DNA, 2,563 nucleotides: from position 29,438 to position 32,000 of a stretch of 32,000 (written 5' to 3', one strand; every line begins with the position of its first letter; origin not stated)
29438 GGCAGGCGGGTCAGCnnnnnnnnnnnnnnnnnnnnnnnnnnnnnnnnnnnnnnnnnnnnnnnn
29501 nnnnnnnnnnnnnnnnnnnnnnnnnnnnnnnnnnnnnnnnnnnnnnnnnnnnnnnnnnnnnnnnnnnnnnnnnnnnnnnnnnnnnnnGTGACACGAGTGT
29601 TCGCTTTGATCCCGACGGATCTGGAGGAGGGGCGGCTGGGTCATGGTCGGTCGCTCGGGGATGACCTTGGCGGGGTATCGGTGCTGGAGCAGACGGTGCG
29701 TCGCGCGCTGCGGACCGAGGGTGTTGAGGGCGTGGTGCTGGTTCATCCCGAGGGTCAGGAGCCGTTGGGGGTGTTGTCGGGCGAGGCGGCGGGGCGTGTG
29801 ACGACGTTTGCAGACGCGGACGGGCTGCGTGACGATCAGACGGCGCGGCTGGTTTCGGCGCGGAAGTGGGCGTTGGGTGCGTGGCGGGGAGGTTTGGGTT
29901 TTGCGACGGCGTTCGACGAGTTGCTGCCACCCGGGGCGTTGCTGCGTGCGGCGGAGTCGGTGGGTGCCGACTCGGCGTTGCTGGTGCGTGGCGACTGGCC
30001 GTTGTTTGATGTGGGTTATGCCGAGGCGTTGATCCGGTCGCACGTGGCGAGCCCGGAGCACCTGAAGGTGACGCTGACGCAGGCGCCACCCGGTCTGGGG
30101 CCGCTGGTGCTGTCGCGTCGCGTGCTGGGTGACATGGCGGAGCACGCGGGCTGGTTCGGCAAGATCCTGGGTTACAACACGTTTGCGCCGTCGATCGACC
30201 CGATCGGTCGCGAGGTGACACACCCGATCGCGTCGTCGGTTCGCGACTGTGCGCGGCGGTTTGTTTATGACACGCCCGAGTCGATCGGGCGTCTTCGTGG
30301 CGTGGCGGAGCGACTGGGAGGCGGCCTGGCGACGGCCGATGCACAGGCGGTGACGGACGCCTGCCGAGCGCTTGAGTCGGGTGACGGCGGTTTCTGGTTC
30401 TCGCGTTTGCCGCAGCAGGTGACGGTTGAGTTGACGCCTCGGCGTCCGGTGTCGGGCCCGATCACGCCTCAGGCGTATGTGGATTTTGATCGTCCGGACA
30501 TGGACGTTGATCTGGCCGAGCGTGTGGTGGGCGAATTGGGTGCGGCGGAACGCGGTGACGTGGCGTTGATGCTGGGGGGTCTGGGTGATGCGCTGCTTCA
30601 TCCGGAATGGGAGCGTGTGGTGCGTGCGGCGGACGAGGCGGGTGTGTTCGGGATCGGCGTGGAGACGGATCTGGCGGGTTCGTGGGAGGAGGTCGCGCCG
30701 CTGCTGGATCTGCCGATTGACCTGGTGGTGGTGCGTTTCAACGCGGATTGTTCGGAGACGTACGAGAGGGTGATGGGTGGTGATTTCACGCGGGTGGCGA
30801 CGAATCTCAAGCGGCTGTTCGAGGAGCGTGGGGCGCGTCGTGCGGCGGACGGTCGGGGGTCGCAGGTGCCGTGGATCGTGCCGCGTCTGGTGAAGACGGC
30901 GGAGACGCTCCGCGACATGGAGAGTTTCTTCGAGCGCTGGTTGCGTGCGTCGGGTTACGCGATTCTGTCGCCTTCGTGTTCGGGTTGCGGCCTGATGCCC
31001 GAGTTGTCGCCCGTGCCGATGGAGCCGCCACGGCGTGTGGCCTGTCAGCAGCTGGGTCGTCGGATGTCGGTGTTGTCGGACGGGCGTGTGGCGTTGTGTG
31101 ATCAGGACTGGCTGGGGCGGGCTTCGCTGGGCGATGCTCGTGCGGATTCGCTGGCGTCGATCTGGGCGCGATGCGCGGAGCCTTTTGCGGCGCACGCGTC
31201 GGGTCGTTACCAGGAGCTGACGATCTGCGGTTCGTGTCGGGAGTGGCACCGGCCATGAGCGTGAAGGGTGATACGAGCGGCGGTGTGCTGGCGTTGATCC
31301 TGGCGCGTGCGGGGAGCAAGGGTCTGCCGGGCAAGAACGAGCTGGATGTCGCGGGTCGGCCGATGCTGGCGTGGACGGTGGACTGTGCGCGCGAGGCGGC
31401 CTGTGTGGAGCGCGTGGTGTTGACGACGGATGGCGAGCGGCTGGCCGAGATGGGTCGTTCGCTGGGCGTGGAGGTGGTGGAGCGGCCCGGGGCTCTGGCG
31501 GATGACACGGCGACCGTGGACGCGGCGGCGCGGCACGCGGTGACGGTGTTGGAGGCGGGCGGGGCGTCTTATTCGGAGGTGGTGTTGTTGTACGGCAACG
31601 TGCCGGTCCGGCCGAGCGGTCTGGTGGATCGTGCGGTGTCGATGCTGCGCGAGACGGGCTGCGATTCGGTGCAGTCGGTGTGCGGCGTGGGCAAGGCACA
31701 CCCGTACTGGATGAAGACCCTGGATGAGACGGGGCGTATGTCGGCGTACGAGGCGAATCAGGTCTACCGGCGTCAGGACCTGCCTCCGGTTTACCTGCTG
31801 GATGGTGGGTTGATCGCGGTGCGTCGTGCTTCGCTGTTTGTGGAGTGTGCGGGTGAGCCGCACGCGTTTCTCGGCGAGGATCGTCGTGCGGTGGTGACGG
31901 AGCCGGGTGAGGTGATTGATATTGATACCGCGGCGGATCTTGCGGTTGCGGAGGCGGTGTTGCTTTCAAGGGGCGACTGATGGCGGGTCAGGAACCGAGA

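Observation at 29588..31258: Cytidylyltransferase-like / radical-SAM-like / SPASM-like fusion whose radical SAM core has no cysteine triad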

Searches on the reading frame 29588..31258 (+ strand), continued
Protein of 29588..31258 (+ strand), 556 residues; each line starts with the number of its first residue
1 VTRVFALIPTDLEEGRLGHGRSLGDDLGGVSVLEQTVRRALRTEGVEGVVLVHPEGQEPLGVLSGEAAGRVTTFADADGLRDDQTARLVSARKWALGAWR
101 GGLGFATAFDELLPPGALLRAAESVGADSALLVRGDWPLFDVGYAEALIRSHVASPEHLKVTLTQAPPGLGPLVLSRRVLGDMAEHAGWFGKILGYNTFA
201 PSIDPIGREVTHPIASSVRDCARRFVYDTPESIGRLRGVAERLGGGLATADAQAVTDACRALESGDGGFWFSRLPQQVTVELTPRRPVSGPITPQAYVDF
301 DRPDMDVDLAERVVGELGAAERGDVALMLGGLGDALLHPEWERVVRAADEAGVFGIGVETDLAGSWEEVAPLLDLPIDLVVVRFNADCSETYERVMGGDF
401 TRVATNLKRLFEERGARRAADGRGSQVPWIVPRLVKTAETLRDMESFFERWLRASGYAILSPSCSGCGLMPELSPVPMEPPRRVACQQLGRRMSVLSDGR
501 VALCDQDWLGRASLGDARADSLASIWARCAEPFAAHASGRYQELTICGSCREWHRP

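Call 91: find_encoding_contigs(protein=P0306, flank=8000, max_places=2)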
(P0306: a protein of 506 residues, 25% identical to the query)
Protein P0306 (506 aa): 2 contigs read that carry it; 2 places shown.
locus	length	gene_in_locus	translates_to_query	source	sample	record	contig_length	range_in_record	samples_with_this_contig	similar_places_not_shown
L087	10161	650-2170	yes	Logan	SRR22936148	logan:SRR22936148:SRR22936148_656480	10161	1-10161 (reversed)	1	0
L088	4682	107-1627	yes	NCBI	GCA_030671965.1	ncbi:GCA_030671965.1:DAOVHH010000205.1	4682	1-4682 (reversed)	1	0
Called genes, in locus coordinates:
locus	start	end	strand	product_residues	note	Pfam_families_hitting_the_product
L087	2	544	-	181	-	?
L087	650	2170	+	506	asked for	PF12804:NTP_transf_3 (weak), PF04055:Radical_SAM, PF13186:SPASM (weak)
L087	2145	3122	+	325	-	-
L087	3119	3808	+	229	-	PF02348:CTP_transf_3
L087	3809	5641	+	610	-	PF13489:Methyltransf_23, PF13847:Methyltransf_31, PF08241:Methyltransf_11, PF08242:Methyltransf_12, PF13649:Methyltransf_25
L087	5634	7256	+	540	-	PF01071:GARS_A (weak), PF02655:ATP-grasp_3, PF02786:CPSase_L_D2 (weak), PF07478:Dala_Dala_lig_C, PF13535:ATP-grasp_4, PF18603:LAL_C2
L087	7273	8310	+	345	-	PF01520:Amidase_3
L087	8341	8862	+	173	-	-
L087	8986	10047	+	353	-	PF04620:FlaA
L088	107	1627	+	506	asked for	PF12804:NTP_transf_3 (weak), PF04055:Radical_SAM, PF13186:SPASM (weak)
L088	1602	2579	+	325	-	-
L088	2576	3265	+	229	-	PF02348:CTP_transf_3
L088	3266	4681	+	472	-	?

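Call 93: search_protein_families(library=pfam, proteins=[L087:2145-3122:+, L087:8341-8862:+, L081:7340-7948:+, L085:2-1270:+], max_evalue=1)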
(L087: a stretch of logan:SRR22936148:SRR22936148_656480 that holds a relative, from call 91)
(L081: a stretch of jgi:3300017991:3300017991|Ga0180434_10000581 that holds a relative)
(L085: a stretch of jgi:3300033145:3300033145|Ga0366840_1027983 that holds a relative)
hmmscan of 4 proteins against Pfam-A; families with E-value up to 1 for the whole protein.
L087:2145-3122:+ (325 aa): 0 families

L087:8341-8862:+ (173 aa): 0 families

L081:7340-7948:+ (202 aa): 2 families
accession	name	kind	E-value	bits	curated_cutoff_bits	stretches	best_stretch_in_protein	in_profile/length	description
PF07216.17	LcrG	-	0.025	14.9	24.1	1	65-113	10-57/91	LcrG protein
PF24363.1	DUF7519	-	0.18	12.1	27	1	112-162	61-108/155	Family of unknown function (DUF7519)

L085:2-1270:+ (422 aa): 3 families
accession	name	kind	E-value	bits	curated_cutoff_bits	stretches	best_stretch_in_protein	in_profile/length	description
PF01973.23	MptE-like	-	8.6e-36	123.7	34.6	1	3-154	17-169/171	6-hydroxymethylpterin diphosphokinase MptE-like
PF02996.22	Prefoldin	-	0.19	12.2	23.2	1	278-315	75-112/120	Prefoldin subunit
PF16454.10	PI3K_P85_iSH2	-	0.47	10.5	31.5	0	328-403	73-148/161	Phosphatidylinositol 3-kinase regulatory subunit P85 inter-SH2 domain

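Call 94: find_encoding_contigs(protein=P0254, flank=8000, max_places=1)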
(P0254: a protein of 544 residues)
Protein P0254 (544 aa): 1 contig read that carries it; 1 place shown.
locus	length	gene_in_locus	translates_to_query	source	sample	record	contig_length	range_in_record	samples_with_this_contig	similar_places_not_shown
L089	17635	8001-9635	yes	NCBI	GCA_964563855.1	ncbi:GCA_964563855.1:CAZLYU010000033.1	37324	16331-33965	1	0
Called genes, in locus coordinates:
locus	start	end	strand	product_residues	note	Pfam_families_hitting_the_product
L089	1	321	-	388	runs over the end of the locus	PF01594:AI-2E_transport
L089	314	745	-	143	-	-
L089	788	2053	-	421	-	PF04468:PSP1, PF28472:PSP1_3rd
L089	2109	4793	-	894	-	-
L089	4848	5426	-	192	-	PF18306:LDcluster4, PF03641:Lysine_decarbox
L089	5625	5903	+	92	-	-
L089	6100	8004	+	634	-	PF20157:Maf_flag10_N, PF01973:MptE-like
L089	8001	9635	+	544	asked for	PF04055:Radical_SAM (weak), PF13186:SPASM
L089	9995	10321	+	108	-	PF13717:Zn_ribbon_4 (weak)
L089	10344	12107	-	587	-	PF02366:PMT (weak), PF13231:PMT_2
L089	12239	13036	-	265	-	PF00578:AhpC-TSA, PF08534:Redoxin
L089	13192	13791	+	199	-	PF14014:DUF4230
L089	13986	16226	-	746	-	PF00933:Glyco_hydro_3, PF01915:Glyco_hydro_3_C, PF14310:Fn3-like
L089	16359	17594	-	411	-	PF13428:TPR_14 (faint), PF13431:TPR_17 (faint), PF07719:TPR_2 (faint), PF13424:TPR_12 (faint), PF14559:TPR_19, PF23914:TPR_CcmH_CycH (faint), PF13432:TPR_16 (weak), PF13414:TPR_11 (faint), +1 more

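Call 95: find_encoding_contigs(protein=P0289, flank=8000, max_places=1)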
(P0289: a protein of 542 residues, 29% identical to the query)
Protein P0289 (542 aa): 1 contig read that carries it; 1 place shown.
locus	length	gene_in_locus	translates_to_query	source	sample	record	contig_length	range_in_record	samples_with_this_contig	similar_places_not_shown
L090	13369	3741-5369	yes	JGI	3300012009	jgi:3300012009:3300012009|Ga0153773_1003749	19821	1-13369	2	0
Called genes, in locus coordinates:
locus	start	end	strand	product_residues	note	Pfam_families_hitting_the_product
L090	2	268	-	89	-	?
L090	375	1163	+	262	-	PF20772:TACO1_YebC_N, PF01709:Transcrip_reg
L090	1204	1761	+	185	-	-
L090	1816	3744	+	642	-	PF01973:MptE-like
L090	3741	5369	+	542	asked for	PF04055:Radical_SAM (weak), PF13186:SPASM (weak)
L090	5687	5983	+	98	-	PF13717:Zn_ribbon_4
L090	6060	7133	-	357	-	PF18152:DAHP_snth_FXD, PF00793:DAHP_synth_1, PF03102:NeuB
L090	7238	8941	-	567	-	-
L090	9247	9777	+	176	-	-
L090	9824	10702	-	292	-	PF00246:Peptidase_M14, PF24827:AstE_AspA_cat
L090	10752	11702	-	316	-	PF00491:Arginase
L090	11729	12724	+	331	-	PF00378:ECH_1, PF16113:ECH_2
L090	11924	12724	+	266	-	PF00378:ECH_1, PF16113:ECH_2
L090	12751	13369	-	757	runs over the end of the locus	PF14238:DUF4340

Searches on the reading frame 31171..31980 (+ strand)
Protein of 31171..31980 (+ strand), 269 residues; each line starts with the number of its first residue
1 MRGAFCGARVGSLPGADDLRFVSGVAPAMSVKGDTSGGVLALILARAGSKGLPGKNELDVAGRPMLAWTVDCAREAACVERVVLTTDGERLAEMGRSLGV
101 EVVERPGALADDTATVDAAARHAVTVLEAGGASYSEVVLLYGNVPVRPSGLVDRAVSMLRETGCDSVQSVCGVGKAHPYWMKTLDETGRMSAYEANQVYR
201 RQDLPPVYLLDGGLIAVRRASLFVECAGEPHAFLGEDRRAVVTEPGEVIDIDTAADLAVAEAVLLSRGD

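Call 3: search_protein_families(library=pfam, proteins=[window:31171-31980:+], max_evalue=1)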
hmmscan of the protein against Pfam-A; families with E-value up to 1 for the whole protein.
window:31171-31980:+ (269 aa): 3 families
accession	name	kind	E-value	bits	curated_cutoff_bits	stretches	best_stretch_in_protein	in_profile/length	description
PF02348.25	CTP_transf_3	-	4.4e-18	66.3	22.6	1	41-188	2-130/217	Cytidylyltransferase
PF12804.13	NTP_transf_3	-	4.4e-07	30.7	27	1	54-181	15-133/160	MobA-like NTP transferase domain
PF01128.25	IspD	-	0.014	15.6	27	1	55-93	20-58/221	2-C-methyl-D-erythritol 4-phosphate cytidylyltransferase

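Call 4: search_protein_families(library=ncbifam, proteins=[window:31171-31980:+], max_evalue=1)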
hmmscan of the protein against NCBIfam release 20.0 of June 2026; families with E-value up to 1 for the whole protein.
window:31171-31980:+ (269 aa): 12 families
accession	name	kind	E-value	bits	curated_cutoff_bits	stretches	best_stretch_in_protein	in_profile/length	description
TIGR03584.1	PseF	equivalog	1.1e-29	103.6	205.7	1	40-262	1-218/222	pseudaminic acid cytidylyltransferase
NF003952.0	PRK05450.1-5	subfamily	2.8e-12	46.3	193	1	40-164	4-121/250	3-deoxy-manno-octulosonate cytidylyltransferase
NF003950.0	PRK05450.1-3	subfamily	7.8e-11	41.8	234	1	39-162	3-120/248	3-deoxy-manno-octulosonate cytidylyltransferase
NF009905.0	PRK13368.1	subfamily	8.1e-11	41.7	255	1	40-166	4-121/243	3-deoxy-manno-octulosonate cytidylyltransferase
NF003948.0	PRK05450.1-1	equivalog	7.9e-08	31.8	281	1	39-171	6-132/248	3-deoxy-manno-octulosonate cytidylyltransferase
TIGR00466.1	kdsB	equivalog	5.6e-07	29.2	155.2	1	42-103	6-66/241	3-deoxy-manno-octulosonate cytidylyltransferase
NF010938.0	PRK14358.1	equivalog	2.4e-05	23.1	500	1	59-153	31-118/481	bifunctional N-acetylglucosamine-1-phosphate uridyltransferase/glucosamine-1-phosphate acetyltransferase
NF010933.0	PRK14353.1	equivalog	0.00026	19.7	505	1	59-161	29-126/453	bifunctional UDP-N-acetylglucosamine diphosphorylase/glucosamine-1-phosphate N-acetyltransferase GlmU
TIGR03552.1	F420_cofC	equivalog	0.00041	20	105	1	65-146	32-104/196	2-phospho-L-lactate guanylyltransferase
NF010935.0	PRK14355.1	equivalog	0.0078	14.9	718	1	59-156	27-118/459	bifunctional UDP-N-acetylglucosamine diphosphorylase/glucosamine-1-phosphate N-acetyltransferase GlmU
NF010937.0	PRK14357.1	equivalog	0.054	12.4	658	1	59-166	24-121/448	bifunctional UDP-N-acetylglucosamine diphosphorylase/glucosamine-1-phosphate N-acetyltransferase GlmU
TIGR00453.1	ispD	equivalog_domain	0.082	12.3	181.3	1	56-97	20-61/219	2-C-methyl-D-erythritol 4-phosphate cytidylyltransferase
